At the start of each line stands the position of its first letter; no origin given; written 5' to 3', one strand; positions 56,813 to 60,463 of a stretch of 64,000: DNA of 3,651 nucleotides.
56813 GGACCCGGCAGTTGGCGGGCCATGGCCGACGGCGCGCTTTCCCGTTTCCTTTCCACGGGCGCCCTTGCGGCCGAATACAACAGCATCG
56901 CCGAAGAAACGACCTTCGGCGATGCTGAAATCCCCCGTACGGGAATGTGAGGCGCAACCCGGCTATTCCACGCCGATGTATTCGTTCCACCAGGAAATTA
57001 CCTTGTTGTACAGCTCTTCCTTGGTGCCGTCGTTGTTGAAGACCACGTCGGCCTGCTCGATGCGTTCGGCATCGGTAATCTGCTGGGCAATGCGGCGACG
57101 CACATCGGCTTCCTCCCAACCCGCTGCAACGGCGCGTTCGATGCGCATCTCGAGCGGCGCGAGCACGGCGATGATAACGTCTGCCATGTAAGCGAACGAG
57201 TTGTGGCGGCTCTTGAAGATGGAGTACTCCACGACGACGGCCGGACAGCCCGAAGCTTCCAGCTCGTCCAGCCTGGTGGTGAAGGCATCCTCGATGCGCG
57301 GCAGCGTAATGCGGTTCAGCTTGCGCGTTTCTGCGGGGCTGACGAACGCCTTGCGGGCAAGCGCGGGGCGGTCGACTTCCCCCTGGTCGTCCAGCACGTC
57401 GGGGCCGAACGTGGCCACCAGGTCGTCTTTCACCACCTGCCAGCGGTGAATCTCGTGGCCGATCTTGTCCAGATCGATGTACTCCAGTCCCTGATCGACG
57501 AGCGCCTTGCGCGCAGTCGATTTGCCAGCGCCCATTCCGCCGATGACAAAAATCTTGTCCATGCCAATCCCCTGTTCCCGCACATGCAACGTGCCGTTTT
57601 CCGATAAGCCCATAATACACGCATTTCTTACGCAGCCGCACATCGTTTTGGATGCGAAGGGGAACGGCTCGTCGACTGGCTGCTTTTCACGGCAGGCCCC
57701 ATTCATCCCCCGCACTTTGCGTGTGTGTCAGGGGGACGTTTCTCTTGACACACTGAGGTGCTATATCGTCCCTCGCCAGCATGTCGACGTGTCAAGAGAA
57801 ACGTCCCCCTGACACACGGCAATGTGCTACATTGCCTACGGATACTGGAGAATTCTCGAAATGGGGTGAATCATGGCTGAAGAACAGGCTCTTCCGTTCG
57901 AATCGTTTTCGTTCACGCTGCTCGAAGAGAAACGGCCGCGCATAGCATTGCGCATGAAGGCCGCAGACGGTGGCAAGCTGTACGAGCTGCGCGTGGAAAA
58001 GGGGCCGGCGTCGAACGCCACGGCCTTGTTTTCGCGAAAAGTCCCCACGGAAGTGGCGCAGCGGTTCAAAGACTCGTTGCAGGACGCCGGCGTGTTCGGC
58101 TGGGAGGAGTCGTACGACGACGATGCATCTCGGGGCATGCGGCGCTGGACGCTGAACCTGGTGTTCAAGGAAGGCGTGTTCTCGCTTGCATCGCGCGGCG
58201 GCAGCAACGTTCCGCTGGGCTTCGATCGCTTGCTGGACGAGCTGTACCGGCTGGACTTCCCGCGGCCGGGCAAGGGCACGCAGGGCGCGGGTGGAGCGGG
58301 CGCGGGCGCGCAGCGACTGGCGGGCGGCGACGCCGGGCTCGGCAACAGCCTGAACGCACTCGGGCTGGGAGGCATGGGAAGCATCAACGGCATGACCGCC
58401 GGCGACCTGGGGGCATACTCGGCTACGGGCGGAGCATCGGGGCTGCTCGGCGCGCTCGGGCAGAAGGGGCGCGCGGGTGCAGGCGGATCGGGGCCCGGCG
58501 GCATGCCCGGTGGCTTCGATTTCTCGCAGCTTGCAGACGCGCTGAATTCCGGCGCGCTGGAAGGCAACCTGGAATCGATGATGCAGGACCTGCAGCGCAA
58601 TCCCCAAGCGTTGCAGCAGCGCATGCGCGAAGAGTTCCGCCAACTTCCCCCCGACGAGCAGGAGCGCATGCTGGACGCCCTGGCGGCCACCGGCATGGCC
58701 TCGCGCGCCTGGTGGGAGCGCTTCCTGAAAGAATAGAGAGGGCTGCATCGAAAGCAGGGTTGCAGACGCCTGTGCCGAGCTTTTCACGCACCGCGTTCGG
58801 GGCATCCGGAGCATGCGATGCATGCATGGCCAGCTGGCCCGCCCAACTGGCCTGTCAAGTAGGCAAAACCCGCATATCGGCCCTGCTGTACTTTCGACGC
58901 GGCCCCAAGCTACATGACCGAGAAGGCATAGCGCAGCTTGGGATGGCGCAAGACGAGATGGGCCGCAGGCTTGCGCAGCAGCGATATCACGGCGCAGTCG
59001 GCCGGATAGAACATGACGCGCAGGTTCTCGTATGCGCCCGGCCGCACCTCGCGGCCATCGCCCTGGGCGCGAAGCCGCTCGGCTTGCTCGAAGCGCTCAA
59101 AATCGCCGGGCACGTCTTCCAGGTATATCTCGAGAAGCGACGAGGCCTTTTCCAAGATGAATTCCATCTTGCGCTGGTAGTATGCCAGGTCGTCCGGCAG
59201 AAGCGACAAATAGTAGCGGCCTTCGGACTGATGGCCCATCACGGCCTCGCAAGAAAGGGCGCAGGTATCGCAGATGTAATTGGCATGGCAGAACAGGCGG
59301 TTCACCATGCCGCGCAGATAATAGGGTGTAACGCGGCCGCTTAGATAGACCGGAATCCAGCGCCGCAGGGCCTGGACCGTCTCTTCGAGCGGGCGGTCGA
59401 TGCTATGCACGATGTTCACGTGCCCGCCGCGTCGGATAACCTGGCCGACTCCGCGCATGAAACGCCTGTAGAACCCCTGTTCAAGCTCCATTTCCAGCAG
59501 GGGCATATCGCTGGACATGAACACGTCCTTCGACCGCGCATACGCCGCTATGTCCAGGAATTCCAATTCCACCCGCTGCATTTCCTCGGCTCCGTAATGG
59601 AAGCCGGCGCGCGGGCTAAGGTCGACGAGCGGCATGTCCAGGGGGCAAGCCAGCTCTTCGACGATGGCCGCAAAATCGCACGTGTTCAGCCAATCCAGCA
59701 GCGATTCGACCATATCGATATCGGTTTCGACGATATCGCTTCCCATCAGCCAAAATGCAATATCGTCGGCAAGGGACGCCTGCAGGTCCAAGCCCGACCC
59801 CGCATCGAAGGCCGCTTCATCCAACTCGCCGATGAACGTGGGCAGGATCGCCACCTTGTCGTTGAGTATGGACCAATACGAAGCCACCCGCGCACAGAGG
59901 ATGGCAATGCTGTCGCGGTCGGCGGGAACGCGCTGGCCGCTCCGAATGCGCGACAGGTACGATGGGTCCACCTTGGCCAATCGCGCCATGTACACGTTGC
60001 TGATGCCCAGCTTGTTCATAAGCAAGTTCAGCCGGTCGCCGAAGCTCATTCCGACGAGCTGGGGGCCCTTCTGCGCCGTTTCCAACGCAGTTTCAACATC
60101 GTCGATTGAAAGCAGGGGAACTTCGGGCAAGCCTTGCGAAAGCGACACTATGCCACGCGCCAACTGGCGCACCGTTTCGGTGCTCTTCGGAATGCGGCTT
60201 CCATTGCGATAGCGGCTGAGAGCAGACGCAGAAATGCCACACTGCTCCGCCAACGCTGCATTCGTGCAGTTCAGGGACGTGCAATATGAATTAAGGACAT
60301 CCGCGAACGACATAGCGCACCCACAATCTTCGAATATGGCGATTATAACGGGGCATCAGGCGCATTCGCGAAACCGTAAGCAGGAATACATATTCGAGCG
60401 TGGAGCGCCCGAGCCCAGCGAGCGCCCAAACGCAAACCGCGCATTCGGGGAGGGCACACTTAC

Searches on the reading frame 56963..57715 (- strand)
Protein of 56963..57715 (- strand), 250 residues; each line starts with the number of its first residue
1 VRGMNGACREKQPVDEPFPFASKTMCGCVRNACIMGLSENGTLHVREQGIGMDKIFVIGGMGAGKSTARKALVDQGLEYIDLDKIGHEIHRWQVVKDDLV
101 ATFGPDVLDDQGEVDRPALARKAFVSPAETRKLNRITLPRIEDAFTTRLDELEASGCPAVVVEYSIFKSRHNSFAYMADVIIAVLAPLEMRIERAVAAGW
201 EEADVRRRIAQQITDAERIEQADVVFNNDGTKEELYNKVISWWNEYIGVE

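Call 10: search_protein_families(library=pfam, proteins=[window:56963-57715:-], max_evalue=0.001)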
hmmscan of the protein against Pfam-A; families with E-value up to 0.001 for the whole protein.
window:56963-57715:- (250 aa): 2 families
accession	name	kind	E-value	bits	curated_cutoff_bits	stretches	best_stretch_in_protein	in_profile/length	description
PF01121.26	CoaE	-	5.8e-32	111.3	27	1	58-232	6-178/180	Dephospho-CoA kinase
PF13238.12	AAA_18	-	7.8e-05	23.6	29.4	1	55-213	1-126/128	AAA domain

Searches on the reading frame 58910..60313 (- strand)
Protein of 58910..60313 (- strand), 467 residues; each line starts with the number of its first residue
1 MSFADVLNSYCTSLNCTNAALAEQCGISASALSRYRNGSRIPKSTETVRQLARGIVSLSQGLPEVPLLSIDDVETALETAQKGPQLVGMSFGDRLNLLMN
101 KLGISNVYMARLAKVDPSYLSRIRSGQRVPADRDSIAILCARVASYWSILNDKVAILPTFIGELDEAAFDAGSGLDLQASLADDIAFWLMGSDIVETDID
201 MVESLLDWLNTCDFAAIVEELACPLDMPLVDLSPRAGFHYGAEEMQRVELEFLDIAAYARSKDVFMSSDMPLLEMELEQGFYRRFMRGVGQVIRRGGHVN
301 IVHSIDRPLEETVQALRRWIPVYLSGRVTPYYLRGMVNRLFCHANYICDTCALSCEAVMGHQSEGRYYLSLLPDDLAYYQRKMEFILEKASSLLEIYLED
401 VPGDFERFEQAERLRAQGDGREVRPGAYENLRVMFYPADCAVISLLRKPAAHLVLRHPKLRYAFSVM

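Call 20: search_protein_families(library=pfam, proteins=[window:58910-60313:-], max_evalue=0.001)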
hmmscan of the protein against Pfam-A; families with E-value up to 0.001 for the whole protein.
window:58910-60313:- (467 aa): 4 families
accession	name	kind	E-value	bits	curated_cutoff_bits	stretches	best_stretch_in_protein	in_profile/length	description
PF01381.28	HTH_3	-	6.3e-12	45.8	23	1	13-53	7-46/55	Helix-turn-helix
PF13560.12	HTH_31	-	5.7e-11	43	27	1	7-54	6-53/64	Helix-turn-helix domain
PF12844.13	HTH_19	-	2.7e-07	30.8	30.2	0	14-52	11-48/64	Helix-turn-helix domain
PF13443.12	HTH_26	-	0.00028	21.5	22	0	15-41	10-38/63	Cro/C1-type HTH DNA-binding domain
